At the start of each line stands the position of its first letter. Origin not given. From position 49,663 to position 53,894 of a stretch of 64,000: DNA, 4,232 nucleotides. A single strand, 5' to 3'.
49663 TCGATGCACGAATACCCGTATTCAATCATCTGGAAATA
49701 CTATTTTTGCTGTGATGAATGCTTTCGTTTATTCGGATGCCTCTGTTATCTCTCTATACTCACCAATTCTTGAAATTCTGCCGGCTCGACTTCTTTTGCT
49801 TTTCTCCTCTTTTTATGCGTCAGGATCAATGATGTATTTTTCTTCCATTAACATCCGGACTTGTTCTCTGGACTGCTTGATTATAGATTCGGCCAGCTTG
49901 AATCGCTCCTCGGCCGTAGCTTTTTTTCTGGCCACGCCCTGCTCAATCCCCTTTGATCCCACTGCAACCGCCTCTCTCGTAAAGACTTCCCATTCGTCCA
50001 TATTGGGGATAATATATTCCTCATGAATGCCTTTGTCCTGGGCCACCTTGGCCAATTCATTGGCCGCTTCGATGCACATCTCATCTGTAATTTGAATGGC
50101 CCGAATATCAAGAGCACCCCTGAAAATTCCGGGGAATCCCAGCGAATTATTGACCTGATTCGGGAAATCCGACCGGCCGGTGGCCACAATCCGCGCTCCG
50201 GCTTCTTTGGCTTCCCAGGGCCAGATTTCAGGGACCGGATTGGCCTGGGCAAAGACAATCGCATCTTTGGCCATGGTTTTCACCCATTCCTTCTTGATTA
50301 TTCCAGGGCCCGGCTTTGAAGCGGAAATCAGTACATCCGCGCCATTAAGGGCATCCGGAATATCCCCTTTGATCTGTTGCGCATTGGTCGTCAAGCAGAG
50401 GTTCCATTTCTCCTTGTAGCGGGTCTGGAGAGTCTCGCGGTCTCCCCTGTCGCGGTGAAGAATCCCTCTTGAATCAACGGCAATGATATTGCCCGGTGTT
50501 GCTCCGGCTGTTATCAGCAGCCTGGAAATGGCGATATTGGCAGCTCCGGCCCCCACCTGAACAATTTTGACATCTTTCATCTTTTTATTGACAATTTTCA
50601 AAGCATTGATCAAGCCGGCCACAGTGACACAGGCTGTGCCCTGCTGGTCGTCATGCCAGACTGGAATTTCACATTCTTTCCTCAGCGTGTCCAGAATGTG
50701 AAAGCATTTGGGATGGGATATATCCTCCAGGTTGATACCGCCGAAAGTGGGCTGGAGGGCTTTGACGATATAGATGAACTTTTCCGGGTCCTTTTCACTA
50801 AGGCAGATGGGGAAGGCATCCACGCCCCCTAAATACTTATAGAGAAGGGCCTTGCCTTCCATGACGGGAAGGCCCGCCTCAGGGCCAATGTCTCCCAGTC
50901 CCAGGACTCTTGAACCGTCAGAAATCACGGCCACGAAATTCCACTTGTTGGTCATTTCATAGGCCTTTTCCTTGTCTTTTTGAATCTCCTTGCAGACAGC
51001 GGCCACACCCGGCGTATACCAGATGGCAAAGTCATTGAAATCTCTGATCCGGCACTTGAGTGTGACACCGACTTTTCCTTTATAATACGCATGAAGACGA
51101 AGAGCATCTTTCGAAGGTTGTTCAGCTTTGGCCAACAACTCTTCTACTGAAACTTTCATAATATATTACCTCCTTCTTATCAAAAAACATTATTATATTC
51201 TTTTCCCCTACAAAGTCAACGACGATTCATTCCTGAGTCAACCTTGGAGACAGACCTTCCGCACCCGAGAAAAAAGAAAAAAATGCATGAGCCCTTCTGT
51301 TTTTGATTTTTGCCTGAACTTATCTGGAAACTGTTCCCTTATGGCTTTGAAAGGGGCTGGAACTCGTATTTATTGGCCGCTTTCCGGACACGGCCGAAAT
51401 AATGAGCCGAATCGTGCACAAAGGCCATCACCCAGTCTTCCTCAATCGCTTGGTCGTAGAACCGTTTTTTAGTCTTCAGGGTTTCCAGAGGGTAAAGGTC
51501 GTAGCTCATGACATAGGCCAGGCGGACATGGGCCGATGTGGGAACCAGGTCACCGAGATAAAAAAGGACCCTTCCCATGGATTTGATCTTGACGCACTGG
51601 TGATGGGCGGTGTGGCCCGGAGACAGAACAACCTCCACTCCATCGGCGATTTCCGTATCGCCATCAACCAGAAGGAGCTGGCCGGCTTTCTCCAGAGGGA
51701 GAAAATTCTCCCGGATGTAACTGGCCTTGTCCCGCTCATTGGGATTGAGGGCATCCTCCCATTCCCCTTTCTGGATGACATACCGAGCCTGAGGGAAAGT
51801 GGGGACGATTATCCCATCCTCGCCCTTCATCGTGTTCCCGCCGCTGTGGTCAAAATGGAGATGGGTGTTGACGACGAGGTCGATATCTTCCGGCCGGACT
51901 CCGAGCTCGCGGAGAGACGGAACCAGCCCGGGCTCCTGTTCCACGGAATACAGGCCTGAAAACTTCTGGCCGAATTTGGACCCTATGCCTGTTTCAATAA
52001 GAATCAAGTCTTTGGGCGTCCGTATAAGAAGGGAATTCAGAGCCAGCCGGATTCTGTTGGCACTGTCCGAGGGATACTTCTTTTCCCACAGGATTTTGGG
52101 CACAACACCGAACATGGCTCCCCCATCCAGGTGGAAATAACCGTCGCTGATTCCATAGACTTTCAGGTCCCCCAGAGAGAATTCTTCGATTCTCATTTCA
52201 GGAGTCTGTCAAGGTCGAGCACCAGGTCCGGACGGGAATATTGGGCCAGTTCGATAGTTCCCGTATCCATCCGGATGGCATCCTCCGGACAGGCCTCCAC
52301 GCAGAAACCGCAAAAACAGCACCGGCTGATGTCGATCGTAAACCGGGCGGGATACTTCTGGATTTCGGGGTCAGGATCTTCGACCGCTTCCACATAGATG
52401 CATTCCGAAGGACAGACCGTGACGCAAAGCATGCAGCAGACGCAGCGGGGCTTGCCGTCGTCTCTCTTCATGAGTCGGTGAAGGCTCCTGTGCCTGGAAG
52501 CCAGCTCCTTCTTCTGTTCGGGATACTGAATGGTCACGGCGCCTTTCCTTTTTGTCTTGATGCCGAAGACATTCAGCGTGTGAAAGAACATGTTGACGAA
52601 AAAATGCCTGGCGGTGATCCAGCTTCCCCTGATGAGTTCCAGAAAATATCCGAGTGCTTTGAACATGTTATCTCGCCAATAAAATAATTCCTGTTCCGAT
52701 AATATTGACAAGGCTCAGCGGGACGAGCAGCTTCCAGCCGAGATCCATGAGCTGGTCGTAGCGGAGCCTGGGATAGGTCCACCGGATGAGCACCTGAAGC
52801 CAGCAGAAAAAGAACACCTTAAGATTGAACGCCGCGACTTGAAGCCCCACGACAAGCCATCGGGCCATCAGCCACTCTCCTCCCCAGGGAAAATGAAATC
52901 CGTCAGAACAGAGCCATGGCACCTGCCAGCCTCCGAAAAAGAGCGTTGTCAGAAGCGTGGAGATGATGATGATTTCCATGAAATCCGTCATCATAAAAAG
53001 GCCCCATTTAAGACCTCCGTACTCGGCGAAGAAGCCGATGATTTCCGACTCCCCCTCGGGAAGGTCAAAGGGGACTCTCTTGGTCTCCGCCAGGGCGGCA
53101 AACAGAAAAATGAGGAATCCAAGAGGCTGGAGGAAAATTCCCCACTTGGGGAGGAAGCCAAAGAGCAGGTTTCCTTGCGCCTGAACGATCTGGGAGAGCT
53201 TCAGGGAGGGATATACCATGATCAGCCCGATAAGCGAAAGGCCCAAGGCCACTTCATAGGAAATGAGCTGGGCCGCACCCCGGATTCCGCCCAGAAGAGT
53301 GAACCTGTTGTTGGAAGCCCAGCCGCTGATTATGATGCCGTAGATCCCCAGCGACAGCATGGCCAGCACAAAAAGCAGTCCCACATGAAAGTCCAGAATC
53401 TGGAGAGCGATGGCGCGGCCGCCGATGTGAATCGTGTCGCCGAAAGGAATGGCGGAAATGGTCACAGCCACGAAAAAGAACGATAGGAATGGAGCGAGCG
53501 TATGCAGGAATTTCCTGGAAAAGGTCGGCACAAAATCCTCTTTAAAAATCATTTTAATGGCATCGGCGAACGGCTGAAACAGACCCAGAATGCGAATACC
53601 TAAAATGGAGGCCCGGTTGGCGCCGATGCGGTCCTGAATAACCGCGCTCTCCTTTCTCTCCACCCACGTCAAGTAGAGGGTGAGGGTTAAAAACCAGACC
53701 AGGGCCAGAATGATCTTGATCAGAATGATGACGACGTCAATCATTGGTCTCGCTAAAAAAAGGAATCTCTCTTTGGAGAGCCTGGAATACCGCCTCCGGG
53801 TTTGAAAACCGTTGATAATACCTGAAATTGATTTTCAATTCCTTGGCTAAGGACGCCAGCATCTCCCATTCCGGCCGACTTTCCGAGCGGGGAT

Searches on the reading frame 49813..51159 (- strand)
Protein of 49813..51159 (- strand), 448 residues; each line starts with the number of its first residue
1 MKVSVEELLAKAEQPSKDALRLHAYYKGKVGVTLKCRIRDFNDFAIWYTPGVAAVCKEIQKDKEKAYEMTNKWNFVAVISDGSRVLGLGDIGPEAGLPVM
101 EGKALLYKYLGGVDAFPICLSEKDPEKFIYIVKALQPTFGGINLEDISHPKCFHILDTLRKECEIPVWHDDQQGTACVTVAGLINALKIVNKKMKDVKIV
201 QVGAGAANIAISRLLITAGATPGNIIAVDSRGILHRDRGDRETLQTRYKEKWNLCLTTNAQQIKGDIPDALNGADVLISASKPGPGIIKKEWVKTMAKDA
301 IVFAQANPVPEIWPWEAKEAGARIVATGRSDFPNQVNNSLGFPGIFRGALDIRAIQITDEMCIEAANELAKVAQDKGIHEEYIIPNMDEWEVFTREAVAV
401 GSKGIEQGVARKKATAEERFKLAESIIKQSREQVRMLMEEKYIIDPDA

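Call 16: search_protein_families(library=pfam, proteins=[window:49813-51159:-], max_evalue=0.0001)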
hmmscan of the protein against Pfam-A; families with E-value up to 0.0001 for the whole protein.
window:49813-51159:- (448 aa): 2 families
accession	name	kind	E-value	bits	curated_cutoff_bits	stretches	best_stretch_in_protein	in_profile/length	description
PF00390.24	malic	-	1.5e-29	103.6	23.1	1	42-160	18-182/182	Malic enzyme, N-terminal domain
PF03949.21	Malic_M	-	3.6e-26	92.5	23.5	1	173-394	2-246/258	Malic enzyme, NAD binding domain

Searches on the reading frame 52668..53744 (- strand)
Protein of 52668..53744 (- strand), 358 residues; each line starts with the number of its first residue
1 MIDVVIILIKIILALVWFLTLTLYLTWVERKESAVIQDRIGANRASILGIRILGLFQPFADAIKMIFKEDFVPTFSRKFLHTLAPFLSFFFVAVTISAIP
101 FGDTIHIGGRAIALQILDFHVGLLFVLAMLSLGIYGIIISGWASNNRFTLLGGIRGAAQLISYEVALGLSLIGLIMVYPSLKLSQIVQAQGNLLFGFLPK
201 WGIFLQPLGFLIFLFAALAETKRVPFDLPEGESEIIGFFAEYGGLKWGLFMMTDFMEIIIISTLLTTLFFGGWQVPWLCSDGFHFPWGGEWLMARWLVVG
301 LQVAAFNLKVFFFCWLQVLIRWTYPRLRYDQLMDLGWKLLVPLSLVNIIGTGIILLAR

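Call 16: search_protein_families(library=pfam, proteins=[window:52668-53744:-], max_evalue=0.0001)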
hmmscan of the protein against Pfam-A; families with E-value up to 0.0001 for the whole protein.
window:52668-53744:- (358 aa): 1 family
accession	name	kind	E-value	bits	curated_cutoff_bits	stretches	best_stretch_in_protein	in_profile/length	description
PF00146.26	NADHdh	-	1.2e-103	347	27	1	9-350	1-296/298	NADH dehydrogenase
